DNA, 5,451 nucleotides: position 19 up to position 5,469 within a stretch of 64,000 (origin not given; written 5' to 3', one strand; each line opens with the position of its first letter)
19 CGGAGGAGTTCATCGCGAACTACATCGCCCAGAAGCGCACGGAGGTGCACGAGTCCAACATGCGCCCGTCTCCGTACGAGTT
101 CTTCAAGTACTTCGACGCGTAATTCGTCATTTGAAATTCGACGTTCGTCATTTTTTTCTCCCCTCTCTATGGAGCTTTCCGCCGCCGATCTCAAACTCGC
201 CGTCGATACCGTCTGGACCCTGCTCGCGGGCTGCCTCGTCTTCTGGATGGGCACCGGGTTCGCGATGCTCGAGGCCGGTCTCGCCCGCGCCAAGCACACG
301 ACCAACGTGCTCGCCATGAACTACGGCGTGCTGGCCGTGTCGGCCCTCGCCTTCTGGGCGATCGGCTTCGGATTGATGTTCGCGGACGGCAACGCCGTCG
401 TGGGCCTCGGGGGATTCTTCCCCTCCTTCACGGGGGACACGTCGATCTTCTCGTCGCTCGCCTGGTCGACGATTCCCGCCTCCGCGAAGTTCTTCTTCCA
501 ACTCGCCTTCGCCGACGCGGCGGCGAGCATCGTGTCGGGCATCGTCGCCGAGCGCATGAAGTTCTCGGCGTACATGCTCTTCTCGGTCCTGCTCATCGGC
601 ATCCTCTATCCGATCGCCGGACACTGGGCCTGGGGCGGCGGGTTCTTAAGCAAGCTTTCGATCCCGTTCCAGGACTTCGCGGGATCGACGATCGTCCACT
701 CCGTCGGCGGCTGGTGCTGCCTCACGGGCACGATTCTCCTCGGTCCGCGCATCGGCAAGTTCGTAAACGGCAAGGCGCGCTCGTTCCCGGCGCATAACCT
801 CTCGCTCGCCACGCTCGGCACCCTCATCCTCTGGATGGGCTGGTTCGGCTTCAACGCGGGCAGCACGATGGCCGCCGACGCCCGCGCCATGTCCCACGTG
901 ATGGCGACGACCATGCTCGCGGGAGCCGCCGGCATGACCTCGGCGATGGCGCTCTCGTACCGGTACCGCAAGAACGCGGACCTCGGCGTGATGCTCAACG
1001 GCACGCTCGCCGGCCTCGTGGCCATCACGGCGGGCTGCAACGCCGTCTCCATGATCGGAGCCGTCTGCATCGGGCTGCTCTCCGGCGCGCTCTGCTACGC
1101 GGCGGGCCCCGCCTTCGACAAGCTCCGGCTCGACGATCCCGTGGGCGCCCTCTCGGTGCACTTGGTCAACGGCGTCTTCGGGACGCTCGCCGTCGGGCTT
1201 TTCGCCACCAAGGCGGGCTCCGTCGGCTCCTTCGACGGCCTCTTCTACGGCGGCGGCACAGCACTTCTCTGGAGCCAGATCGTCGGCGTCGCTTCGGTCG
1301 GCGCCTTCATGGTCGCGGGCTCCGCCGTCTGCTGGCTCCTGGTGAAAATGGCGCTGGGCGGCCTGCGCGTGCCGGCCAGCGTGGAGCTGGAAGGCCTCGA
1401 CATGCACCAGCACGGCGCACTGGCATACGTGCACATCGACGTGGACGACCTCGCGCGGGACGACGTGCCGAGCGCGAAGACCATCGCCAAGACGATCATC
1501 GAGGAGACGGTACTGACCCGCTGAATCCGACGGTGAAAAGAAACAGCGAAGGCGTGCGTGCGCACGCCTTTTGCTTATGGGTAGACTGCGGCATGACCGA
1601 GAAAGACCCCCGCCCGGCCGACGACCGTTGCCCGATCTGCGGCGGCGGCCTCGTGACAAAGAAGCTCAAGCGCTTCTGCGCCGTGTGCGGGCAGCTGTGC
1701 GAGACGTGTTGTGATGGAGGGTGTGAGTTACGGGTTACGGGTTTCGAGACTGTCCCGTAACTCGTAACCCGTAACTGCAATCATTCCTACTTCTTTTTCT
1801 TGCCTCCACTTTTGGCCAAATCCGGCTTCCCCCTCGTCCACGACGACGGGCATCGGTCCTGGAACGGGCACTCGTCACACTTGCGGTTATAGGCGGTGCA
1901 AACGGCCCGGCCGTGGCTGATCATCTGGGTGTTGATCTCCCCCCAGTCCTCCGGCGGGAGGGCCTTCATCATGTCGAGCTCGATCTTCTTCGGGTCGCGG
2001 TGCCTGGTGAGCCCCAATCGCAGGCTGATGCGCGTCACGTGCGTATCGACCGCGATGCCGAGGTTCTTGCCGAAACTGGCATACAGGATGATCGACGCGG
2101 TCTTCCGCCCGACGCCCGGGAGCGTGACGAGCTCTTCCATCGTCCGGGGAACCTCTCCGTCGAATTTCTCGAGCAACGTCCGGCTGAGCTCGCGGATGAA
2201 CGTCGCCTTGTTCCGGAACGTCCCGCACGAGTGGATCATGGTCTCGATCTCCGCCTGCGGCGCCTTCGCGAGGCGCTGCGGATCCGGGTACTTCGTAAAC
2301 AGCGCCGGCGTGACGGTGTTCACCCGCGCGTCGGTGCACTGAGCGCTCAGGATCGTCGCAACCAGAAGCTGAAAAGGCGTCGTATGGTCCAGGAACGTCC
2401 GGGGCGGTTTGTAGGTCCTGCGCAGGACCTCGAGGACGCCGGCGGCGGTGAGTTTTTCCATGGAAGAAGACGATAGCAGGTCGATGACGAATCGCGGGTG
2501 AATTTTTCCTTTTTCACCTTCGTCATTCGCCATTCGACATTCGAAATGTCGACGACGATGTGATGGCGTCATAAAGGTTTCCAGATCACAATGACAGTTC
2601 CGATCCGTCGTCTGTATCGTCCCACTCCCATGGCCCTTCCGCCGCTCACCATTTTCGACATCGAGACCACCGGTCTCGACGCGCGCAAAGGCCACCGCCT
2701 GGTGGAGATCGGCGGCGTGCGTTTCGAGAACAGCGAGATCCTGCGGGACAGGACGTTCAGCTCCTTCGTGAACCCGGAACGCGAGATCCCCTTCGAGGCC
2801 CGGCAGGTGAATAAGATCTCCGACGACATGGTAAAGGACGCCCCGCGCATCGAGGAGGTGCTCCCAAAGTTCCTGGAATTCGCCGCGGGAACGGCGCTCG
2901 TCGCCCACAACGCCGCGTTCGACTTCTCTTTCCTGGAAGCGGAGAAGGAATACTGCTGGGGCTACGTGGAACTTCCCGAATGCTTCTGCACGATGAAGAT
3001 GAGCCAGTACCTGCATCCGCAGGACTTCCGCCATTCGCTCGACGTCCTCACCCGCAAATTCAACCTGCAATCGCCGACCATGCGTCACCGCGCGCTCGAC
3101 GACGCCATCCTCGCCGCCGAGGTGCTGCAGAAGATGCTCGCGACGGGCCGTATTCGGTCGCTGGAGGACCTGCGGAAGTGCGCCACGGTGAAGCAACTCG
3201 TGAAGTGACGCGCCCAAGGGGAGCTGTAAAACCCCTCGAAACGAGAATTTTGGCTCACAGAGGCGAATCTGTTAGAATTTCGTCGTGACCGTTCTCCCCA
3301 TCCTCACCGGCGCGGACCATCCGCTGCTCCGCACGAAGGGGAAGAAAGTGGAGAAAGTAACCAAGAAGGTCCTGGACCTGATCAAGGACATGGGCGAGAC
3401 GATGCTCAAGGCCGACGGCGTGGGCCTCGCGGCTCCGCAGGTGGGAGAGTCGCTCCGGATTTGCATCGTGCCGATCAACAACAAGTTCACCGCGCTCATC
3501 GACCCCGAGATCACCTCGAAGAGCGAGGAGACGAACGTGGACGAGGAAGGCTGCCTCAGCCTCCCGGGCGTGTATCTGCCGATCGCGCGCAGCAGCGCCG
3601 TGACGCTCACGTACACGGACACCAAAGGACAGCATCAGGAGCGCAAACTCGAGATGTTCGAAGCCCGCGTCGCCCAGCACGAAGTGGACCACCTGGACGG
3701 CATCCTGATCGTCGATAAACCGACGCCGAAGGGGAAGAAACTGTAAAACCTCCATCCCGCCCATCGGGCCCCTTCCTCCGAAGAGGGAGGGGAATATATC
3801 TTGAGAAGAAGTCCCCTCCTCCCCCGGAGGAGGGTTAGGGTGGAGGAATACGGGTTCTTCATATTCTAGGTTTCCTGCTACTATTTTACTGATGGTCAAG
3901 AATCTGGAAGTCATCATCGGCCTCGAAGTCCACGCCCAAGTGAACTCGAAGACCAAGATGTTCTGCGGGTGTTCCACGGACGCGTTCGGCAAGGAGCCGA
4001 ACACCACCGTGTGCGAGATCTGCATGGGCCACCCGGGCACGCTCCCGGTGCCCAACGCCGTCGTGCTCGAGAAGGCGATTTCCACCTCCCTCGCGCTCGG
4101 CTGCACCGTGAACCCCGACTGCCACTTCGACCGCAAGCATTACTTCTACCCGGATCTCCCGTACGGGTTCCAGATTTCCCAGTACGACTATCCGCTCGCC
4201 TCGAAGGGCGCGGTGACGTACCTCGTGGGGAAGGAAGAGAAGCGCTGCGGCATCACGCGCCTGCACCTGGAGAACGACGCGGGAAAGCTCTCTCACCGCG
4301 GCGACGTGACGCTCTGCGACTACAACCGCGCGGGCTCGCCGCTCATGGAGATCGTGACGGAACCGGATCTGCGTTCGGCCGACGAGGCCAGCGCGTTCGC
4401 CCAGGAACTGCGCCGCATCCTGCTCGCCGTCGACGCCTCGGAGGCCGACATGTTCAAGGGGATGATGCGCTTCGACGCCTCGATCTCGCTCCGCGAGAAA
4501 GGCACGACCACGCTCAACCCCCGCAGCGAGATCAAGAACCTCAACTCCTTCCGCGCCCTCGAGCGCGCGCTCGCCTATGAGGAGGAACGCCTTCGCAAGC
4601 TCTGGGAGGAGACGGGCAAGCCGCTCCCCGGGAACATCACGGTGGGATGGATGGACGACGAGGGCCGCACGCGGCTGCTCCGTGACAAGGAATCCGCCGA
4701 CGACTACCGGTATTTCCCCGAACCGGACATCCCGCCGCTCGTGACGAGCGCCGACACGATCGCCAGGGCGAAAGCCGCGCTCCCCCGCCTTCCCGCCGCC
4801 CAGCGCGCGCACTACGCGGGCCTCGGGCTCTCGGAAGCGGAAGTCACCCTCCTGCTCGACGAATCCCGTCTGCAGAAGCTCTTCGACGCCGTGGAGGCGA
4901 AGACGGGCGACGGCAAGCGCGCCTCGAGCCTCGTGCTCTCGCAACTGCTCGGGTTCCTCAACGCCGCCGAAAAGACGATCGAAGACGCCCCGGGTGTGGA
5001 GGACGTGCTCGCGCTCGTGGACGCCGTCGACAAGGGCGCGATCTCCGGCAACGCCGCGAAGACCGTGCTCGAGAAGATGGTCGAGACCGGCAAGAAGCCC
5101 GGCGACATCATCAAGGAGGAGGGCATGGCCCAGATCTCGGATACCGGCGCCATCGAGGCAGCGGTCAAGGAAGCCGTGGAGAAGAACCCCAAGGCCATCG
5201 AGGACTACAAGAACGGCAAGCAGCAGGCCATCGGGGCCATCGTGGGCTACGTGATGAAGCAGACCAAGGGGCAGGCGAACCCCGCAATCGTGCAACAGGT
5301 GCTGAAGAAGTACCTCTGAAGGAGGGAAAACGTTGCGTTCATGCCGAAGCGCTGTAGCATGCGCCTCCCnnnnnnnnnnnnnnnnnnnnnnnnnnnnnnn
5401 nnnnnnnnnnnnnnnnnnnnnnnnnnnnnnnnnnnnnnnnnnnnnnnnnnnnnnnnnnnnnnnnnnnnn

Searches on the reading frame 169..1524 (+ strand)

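Call 67: search_protein_families(library=pfam, max_evalue=0.00001, proteins=[window:169-1524:+])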
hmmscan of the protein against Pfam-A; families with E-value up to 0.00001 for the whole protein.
window:169-1524:+ (451 aa): 1 family
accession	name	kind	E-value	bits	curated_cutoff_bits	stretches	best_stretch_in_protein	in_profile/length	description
PF00909.26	Ammonium_transp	-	8.8e-112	374.2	23.2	1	15-420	1-399/399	Ammonium Transporter Family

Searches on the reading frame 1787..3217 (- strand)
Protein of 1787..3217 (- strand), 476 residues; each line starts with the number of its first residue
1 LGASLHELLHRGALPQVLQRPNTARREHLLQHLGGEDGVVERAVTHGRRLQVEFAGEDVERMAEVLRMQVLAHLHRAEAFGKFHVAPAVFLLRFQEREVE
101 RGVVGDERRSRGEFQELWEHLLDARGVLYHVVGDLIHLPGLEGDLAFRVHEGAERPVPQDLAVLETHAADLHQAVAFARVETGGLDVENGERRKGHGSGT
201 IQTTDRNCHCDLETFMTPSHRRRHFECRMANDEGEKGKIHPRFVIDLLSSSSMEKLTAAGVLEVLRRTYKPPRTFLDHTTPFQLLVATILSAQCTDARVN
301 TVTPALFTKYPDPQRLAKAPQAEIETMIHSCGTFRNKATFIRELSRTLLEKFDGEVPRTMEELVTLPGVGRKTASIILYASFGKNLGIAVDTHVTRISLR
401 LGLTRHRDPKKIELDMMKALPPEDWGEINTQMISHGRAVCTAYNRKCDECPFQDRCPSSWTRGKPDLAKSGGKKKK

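Call 67: search_protein_families(library=pfam, max_evalue=0.00001, proteins=[window:1787-3217:-])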
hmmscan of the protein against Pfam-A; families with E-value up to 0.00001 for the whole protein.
window:1787-3217:- (476 aa): 2 families
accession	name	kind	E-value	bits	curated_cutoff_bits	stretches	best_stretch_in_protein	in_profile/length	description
PF00730.31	HhH-GPD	-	5.6e-24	85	26.2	1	286-422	1-108/108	HhH-GPD superfamily base excision DNA repair protein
PF00633.29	HHH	-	2.3e-08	33.9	24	1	351-378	1-28/30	Helix-hairpin-helix motif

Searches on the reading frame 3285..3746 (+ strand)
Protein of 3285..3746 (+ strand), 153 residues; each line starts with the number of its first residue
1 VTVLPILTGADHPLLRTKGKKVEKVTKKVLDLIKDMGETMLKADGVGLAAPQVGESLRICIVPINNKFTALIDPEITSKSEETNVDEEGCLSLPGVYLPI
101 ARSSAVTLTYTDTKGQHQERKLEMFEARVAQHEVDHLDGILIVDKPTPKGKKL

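Call 67: search_protein_families(library=pfam, max_evalue=0.00001, proteins=[window:3285-3746:+])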
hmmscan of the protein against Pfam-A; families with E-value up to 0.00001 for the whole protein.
window:3285-3746:+ (153 aa): 1 family
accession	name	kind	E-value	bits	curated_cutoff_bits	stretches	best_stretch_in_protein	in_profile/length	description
PF01327.26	Pep_deformylase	-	8.4e-45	152.6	22.8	1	10-149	7-153/156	Polypeptide deformylase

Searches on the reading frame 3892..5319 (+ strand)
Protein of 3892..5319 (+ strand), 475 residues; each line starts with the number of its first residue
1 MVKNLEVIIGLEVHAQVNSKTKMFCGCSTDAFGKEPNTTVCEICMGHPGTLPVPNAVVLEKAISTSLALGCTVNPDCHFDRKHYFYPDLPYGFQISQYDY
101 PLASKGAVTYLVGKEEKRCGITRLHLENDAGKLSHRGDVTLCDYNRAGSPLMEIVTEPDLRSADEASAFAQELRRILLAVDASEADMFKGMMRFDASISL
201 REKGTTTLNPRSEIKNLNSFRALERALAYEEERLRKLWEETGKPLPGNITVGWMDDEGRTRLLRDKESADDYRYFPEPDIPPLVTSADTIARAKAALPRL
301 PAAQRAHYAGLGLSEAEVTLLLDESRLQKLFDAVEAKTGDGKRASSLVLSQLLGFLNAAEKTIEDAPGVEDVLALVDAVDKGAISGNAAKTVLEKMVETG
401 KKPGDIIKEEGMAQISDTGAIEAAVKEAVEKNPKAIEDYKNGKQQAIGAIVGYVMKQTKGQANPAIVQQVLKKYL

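Call 67: search_protein_families(library=pfam, max_evalue=0.00001, proteins=[window:3892-5319:+])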
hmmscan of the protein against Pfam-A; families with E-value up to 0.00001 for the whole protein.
window:3892-5319:+ (475 aa): 2 families
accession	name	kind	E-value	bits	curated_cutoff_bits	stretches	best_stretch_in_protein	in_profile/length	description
PF02934.20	GatB_N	-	4.9e-104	347.8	23.4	1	7-290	1-276/277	GatB/GatE catalytic domain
PF02637.23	GatB_Yqey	-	2.6e-43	147.9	27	1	330-475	2-148/148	GatB domain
